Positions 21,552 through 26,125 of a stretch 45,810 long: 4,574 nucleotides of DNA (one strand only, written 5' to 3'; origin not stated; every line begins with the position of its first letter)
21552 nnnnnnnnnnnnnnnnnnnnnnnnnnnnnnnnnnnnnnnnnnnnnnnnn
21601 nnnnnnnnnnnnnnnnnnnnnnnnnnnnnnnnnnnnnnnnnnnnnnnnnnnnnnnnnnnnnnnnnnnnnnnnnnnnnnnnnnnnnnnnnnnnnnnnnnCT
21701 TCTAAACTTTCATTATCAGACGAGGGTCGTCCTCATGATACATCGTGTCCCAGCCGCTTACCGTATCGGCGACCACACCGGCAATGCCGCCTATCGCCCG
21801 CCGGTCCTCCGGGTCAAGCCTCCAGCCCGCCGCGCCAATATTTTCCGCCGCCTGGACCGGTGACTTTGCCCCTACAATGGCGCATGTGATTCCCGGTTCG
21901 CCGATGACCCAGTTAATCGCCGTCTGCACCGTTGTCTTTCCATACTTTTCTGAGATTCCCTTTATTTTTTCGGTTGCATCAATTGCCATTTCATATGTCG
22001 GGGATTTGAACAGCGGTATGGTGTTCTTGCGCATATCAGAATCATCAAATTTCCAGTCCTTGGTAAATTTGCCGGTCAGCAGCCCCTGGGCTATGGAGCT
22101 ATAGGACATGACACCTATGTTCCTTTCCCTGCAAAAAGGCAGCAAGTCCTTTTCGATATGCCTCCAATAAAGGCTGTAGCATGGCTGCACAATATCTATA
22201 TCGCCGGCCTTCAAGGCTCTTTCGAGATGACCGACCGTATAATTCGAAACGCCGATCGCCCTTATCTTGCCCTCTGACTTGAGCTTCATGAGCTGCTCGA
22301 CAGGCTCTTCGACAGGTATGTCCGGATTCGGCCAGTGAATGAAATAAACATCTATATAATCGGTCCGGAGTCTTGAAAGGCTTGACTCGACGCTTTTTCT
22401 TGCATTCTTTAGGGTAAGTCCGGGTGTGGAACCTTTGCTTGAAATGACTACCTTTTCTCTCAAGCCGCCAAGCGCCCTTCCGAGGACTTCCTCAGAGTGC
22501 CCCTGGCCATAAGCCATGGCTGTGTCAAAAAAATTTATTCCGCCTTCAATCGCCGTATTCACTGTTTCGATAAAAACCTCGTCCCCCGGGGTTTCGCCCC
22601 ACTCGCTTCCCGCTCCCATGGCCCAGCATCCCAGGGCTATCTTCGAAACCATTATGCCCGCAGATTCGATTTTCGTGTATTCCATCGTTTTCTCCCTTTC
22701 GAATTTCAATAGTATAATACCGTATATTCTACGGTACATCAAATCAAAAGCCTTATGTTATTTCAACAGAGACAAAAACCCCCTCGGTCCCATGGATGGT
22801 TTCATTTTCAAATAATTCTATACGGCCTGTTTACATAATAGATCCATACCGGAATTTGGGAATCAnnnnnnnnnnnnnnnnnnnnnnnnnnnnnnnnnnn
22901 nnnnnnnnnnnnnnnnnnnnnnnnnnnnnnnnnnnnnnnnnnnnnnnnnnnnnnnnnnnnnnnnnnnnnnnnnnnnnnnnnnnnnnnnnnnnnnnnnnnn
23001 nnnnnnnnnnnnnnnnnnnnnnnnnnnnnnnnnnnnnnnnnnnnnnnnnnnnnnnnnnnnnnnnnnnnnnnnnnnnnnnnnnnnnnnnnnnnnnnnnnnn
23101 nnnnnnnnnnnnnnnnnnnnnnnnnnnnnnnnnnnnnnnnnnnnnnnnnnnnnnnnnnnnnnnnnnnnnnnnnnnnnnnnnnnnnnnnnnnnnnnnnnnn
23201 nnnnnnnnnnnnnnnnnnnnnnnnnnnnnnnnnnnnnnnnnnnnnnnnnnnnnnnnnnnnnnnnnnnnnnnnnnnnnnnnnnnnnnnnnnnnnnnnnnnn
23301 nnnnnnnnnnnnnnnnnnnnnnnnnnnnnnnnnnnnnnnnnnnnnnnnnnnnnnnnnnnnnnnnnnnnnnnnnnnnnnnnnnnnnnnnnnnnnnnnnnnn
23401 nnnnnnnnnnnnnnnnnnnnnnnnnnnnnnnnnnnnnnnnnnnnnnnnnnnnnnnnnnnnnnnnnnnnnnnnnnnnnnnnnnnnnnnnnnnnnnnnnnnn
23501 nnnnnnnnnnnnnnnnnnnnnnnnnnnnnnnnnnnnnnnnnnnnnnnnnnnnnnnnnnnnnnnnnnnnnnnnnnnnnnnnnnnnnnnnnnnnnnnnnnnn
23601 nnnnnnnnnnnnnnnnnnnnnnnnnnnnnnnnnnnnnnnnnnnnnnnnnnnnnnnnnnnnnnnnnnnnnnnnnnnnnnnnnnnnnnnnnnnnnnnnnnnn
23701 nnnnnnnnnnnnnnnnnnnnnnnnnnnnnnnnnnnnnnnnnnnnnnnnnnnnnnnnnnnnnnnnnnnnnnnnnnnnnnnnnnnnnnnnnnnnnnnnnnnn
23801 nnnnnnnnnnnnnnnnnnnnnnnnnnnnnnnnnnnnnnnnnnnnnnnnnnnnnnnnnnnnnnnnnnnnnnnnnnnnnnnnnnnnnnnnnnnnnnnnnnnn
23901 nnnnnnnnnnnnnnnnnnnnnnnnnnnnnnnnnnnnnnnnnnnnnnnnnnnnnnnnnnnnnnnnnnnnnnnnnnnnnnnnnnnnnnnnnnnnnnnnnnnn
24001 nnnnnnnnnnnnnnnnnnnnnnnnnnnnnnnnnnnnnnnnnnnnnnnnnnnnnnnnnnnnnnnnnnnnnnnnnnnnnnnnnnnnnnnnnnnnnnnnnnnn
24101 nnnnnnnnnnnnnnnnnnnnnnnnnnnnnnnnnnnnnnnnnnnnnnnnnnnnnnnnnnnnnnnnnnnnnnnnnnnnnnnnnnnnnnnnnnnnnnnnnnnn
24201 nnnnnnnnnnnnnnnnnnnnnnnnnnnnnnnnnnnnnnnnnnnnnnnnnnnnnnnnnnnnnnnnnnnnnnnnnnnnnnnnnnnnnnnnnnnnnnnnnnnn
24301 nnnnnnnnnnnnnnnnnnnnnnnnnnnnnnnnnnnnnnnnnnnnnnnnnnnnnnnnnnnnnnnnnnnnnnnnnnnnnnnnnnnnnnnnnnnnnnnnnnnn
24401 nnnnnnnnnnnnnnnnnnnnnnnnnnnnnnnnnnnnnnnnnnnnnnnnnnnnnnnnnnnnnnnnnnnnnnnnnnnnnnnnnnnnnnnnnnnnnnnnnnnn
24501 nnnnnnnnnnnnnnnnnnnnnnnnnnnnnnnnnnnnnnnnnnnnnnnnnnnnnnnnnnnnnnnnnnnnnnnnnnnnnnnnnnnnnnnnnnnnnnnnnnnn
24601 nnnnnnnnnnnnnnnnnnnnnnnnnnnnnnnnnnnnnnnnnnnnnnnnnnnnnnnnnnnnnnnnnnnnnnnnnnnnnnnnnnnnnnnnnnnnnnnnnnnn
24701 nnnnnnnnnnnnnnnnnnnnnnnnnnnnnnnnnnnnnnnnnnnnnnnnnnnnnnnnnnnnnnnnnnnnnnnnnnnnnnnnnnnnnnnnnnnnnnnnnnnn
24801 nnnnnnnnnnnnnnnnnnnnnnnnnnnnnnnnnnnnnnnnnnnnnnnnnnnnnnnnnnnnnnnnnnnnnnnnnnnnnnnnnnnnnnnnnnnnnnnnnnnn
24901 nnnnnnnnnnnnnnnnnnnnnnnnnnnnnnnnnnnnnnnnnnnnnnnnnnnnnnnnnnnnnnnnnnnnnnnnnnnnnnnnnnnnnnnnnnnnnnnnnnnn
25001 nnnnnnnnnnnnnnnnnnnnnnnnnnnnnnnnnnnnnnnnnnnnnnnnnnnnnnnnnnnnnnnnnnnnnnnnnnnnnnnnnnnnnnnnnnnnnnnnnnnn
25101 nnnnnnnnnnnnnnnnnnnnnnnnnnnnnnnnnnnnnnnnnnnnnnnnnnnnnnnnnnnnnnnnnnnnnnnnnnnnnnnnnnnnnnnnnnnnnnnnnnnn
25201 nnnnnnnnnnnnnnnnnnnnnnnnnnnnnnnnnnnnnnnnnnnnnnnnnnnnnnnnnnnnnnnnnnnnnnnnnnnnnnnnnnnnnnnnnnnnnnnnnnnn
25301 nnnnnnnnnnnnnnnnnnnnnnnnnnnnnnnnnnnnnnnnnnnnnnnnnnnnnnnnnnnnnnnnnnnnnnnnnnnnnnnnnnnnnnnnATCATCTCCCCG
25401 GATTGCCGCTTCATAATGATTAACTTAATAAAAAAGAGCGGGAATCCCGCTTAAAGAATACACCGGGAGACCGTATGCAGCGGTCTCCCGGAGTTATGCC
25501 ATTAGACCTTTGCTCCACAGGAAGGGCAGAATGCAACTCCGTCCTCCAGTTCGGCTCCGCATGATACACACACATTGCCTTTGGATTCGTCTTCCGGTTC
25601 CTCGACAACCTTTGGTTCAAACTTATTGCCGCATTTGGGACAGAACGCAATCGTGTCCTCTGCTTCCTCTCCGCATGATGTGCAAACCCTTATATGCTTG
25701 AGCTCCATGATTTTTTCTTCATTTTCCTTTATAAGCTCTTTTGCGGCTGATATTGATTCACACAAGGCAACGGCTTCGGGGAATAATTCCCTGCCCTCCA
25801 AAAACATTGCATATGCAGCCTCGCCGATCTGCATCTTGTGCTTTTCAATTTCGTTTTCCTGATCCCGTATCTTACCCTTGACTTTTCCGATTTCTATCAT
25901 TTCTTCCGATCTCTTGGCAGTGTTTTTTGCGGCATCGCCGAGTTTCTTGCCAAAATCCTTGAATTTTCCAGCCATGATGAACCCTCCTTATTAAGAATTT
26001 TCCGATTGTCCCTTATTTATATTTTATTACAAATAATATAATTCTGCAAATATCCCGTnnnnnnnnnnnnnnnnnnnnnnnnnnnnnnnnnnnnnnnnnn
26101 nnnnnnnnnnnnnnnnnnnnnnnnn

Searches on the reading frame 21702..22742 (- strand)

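Call 15: search_protein_families(library=pfam, proteins=[window:21702-22742:-], max_evalue=0.01)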
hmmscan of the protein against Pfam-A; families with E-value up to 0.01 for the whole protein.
window:21702-22742:- (346 aa): 1 family
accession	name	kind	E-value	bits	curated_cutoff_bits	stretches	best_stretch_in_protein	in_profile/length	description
PF00248.27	Aldo_ket_red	-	3e-70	237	24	1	34-317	1-286/291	Aldo/keto reductase family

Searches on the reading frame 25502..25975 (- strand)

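Call 15: search_protein_families(library=pfam, proteins=[window:25502-25975:-], max_evalue=0.01)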
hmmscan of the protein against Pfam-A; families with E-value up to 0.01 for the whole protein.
window:25502-25975:- (157 aa): 17 families
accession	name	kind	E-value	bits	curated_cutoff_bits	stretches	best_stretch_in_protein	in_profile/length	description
PF13240.11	Zn_Ribbon_1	-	3.3e-15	55.8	25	2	136-157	2-23/23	zinc-ribbon domain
PF24460.1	DUF7575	-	1.6e-10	40.6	28.5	2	97-120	5-28/28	Domain of unknown function (DUF7575)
PF17032.10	Zn_ribbon_15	-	4.2e-09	37.5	28.9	2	88-116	45-73/73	zinc-ribbon family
PF12773.13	DZR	-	4.9e-09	36.7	27.3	1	98-154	1-45/45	Double zinc ribbon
PF13248.11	Zn_ribbon_3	-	1.5e-07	31.1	27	1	135-156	4-25/26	zinc-ribbon domain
PF24463.1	DUF7577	-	2e-07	30.9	28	1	96-117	3-24/27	Domain of unknown function (DUF7577)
PF18912.6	DZR_2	-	2.1e-05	24.7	27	0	97-153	9-55/56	Double zinc ribbon domain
PF14803.11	Zn_ribbon_Nudix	-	0.00017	21.9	25.6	1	111-141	2-30/34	Nudix N-terminal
PF07191.17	Zn_ribbon_6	-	0.00038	20.8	25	0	89-120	10-40/67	Double zinc ribbon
PF01155.25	HypA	-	0.00059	20.3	28.9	1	62-118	37-95/112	Hydrogenase/urease nickel incorporation, metallochaperone, hypA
PF14446.12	Prok-RING_1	-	0.00075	19.8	29.1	0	132-155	3-28/54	Prokaryotic RING finger family 1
PF08772.16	Zn_ribbon_NOB1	-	0.00096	19.7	24.9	0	94-118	7-32/72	Nin one binding (NOB1) Zn-ribbon like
PF13920.12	zf-C3HC4_3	-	0.0011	19.2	27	0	93-119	21-46/49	Zinc finger, C3HC4 type (RING finger)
PF02150.21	Zn_ribbon_RPB9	-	0.0013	19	25.2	0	110-144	2-32/36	RNA polymerases M/15 Kd subunit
PF09297.16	Zn_ribbon_NUD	-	0.0025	17.9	24.8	0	111-121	5-15/32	NADH pyrophosphatase zinc ribbon domain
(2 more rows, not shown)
